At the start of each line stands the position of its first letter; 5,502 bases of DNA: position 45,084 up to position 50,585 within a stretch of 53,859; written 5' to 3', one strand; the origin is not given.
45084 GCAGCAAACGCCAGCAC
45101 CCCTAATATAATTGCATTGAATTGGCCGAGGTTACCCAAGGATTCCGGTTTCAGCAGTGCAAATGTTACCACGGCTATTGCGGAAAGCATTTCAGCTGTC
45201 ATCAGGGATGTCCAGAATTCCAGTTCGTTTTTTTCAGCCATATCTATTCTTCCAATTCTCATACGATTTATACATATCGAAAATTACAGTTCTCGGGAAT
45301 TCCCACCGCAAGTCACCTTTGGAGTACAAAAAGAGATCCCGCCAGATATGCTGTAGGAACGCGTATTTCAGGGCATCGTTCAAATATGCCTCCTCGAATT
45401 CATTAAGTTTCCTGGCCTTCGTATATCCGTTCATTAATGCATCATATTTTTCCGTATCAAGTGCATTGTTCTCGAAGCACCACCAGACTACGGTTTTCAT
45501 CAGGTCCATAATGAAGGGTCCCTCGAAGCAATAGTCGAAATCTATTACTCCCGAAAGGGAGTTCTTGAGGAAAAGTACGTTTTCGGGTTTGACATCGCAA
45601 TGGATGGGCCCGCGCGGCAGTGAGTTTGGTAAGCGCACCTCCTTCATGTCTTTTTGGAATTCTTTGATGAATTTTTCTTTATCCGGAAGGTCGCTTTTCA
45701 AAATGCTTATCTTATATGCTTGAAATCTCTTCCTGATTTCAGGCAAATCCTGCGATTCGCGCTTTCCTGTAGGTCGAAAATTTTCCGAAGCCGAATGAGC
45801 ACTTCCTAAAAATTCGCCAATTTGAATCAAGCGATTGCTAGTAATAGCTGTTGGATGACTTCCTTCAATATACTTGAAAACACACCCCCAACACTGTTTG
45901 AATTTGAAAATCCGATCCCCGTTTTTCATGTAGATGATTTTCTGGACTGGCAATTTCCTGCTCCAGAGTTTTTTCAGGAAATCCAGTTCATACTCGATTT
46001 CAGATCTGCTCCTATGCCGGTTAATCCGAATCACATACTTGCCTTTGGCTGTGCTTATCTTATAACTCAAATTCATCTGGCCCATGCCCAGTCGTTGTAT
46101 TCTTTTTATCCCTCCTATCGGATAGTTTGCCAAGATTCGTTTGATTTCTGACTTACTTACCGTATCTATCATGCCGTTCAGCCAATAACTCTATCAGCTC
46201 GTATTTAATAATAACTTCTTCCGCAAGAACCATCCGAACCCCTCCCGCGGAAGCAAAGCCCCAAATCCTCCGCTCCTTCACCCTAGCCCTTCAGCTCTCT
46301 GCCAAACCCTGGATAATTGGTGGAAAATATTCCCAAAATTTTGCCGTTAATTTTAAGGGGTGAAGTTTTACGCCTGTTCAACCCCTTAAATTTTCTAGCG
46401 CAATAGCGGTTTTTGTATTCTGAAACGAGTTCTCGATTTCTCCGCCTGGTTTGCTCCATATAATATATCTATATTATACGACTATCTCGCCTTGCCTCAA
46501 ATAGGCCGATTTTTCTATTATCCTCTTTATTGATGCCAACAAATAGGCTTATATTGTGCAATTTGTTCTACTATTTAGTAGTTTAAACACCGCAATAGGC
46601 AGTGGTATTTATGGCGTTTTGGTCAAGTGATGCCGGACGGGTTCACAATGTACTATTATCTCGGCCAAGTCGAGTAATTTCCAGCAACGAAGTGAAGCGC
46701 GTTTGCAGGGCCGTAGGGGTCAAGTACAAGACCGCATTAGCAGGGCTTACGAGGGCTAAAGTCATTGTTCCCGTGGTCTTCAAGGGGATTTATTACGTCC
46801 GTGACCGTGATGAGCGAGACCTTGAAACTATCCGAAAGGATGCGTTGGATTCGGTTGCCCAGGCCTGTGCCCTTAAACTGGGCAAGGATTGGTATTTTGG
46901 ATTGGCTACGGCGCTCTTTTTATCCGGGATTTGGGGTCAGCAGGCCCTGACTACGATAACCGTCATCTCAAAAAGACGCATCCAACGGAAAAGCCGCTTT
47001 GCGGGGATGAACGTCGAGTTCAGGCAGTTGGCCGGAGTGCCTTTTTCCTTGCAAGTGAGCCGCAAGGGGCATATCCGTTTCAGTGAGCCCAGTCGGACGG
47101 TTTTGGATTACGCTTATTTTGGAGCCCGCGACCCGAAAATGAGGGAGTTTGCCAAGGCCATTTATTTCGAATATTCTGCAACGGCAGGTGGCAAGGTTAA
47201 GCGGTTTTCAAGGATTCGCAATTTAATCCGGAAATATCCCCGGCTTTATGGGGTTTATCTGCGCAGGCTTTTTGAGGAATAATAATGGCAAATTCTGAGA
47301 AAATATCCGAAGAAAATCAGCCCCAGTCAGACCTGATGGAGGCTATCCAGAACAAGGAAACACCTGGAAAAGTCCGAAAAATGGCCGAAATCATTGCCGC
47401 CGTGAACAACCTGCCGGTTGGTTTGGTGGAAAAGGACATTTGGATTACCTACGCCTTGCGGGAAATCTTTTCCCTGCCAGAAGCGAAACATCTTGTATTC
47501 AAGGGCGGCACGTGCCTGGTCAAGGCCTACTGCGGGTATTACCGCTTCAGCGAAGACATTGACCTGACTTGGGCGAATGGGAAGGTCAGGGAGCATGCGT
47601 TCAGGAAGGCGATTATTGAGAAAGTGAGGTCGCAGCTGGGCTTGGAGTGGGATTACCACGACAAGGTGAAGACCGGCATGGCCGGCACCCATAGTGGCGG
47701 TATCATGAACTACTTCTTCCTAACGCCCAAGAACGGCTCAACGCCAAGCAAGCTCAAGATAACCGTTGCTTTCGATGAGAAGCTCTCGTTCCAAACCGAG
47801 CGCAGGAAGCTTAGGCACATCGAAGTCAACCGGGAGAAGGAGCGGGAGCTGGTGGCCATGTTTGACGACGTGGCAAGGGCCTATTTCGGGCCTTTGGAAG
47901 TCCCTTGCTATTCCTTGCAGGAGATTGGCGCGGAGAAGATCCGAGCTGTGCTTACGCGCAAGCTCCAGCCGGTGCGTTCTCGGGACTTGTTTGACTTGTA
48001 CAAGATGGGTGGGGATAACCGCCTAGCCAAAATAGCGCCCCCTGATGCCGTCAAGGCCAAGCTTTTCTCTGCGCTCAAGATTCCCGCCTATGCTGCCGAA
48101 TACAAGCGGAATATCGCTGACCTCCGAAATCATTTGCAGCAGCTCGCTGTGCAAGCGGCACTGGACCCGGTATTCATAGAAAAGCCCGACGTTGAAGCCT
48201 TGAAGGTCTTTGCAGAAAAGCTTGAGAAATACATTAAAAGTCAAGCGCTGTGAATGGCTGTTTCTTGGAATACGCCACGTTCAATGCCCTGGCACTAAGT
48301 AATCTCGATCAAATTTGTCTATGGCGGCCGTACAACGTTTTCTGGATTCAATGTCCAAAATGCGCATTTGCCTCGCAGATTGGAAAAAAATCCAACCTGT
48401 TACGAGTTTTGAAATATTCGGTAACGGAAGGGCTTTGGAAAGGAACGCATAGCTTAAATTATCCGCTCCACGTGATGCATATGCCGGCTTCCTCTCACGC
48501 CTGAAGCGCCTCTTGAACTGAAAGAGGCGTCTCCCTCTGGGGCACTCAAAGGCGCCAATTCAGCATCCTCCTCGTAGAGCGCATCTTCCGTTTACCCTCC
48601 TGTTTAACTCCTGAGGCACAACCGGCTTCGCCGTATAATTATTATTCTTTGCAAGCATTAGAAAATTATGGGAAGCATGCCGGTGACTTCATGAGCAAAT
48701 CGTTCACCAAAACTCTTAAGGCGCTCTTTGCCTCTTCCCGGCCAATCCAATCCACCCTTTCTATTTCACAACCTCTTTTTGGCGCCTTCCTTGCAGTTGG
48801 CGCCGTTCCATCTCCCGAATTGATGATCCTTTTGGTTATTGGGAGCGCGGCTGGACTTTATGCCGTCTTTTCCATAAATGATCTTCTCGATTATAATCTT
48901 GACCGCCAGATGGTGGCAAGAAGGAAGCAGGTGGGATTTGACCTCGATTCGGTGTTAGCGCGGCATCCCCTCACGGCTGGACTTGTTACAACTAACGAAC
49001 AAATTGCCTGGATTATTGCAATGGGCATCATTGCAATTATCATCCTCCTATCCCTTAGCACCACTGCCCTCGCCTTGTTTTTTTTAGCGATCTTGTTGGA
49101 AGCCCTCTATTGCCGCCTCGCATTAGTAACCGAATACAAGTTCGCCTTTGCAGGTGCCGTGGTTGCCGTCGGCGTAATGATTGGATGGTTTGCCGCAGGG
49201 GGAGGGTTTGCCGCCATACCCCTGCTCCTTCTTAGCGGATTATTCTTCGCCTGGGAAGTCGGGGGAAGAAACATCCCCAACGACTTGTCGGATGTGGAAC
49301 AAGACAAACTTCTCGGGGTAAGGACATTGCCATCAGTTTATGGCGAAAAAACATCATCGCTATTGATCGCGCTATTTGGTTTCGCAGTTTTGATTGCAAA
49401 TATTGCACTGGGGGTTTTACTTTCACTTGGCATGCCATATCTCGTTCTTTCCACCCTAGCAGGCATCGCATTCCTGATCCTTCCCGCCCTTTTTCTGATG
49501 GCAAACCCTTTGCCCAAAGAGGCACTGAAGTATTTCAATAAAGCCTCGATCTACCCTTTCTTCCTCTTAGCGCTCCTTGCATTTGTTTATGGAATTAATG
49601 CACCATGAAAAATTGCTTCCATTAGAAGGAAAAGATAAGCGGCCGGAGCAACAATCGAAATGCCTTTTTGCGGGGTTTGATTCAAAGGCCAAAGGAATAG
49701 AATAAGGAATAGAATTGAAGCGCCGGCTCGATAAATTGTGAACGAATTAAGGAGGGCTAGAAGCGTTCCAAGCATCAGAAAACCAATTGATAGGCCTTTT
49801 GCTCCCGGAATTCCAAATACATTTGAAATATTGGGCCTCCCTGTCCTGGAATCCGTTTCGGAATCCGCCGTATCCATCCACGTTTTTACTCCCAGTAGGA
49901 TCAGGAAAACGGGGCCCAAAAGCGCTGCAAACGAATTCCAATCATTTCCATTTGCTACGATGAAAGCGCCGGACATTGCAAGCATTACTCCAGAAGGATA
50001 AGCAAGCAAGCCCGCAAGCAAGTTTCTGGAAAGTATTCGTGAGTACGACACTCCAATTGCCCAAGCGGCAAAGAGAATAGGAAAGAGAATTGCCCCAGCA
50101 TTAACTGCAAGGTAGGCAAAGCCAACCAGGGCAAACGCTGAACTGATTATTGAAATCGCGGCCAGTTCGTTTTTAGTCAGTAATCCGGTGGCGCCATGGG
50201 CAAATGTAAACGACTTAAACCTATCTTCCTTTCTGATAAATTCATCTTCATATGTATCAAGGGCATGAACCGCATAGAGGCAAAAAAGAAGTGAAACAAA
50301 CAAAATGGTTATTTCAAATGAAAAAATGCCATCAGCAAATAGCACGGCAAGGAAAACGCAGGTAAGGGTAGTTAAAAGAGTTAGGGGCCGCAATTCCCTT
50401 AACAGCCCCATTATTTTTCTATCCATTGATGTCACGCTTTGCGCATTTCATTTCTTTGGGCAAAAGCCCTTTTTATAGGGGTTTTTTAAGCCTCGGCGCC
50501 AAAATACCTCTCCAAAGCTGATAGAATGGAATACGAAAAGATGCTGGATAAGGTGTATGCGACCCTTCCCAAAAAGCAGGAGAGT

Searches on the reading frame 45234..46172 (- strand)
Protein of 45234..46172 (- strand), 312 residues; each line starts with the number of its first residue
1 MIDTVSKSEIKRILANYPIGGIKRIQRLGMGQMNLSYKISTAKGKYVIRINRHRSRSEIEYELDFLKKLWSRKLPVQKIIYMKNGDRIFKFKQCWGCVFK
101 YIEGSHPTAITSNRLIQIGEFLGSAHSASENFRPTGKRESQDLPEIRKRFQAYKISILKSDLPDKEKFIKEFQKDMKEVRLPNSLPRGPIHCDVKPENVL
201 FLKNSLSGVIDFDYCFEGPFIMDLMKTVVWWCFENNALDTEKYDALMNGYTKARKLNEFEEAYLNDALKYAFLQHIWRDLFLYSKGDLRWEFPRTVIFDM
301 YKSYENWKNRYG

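Call 99: search_protein_families(library=pfam, proteins=[window:45234-46172:-], max_evalue=0.001)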
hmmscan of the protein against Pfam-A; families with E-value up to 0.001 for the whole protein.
window:45234-46172:- (312 aa): 2 families
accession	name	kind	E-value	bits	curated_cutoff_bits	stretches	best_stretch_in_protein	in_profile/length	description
PF01636.29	APH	-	1.2e-29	104.2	23.2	1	25-238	2-220/239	Phosphotransferase enzyme family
PF01633.27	Choline_kinase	-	0.00019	21.3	29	1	38-270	14-246/300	Choline/ethanolamine kinase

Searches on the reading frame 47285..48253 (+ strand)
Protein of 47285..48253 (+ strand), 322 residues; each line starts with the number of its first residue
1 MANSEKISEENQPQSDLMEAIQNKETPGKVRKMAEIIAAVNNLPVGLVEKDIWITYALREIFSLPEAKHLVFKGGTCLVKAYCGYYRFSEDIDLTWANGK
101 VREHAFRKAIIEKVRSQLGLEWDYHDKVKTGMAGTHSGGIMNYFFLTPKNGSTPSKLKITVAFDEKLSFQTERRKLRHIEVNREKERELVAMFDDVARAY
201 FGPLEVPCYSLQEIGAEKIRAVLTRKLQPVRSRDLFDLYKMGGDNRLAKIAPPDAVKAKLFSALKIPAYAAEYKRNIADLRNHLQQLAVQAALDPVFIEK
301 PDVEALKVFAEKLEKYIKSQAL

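Call 19: search_protein_families(library=pfam, proteins=[window:47285-48253:+], max_evalue=0.001)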
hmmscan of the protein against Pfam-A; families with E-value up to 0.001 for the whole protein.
window:47285-48253:+ (322 aa): 1 family
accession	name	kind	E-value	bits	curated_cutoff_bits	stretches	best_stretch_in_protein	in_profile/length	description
PF08843.17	AbiEii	-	2.5e-26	93.5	22.5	1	58-302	3-229/238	Nucleotidyl transferase AbiEii toxin, Type IV TA system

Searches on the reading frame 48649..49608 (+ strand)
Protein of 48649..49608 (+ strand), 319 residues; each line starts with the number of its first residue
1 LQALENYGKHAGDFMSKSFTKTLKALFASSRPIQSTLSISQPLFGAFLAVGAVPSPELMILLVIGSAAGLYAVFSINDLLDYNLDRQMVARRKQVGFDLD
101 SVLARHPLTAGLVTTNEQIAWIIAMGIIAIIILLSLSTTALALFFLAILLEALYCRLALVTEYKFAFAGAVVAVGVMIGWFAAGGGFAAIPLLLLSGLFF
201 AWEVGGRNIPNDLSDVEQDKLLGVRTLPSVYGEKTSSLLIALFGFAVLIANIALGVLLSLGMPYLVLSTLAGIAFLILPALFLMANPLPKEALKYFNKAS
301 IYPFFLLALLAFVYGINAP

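Call 99: search_protein_families(library=pfam, proteins=[window:48649-49608:+], max_evalue=0.001)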
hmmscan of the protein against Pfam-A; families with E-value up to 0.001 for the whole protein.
window:48649-49608:+ (319 aa): 1 family
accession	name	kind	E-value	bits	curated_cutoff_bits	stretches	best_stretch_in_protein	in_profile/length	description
PF01040.23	UbiA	-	4.8e-30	105.1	34.2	1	43-295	6-244/250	UbiA prenyltransferase family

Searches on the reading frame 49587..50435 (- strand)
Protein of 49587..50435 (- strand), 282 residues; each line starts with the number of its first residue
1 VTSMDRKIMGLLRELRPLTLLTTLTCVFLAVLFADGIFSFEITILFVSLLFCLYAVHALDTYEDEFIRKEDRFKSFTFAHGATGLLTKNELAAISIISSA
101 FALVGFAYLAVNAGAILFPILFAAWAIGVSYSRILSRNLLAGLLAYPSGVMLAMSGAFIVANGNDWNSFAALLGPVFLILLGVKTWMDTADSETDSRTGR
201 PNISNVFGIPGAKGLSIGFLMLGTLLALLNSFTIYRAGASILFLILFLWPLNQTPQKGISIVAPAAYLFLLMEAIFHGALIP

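Call 99: search_protein_families(library=pfam, proteins=[window:49587-50435:-], max_evalue=0.001)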
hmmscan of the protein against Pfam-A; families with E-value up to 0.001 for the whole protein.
window:49587-50435:- (282 aa): 1 family
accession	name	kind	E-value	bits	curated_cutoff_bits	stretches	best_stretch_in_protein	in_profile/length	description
PF01040.23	UbiA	-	2.8e-09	37.1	34.2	1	25-249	3-226/250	UbiA prenyltransferase family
